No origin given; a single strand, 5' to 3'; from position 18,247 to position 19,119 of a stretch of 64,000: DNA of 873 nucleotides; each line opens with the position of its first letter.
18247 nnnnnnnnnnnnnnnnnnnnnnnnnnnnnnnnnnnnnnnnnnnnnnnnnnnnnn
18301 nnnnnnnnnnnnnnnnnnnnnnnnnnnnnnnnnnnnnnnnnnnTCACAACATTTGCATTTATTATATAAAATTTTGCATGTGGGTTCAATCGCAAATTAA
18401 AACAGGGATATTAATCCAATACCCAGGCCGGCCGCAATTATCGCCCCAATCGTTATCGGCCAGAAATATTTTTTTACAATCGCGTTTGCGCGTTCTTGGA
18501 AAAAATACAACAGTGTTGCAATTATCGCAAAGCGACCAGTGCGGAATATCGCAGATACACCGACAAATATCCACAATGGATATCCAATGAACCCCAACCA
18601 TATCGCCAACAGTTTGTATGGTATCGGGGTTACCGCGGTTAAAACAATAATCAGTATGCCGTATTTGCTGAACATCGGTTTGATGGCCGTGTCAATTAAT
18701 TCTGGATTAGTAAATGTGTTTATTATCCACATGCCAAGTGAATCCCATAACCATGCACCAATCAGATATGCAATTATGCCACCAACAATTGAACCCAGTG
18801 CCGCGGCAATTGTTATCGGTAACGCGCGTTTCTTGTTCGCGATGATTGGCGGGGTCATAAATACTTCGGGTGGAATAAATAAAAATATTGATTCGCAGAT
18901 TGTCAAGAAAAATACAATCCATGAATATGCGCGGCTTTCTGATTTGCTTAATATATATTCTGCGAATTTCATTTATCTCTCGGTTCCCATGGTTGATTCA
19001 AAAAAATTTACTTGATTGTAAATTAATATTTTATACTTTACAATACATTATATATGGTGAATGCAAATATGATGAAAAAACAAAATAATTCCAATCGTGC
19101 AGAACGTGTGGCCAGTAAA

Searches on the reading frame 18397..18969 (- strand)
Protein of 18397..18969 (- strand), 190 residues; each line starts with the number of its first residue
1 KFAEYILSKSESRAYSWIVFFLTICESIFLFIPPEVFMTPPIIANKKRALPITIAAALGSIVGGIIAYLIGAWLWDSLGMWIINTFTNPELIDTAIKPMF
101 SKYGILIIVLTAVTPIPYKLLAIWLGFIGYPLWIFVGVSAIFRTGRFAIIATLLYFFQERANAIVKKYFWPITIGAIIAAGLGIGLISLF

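Call 90: search_protein_families(library=pfam, proteins=[window:18397-18969:-], max_evalue=0.01)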
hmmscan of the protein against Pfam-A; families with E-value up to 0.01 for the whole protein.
window:18397-18969:- (190 aa): 1 family
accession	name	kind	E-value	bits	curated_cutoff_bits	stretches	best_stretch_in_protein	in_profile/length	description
PF09335.16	VTT_dom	-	1.1e-10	42.5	33.9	1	50-153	17-120/123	VTT domain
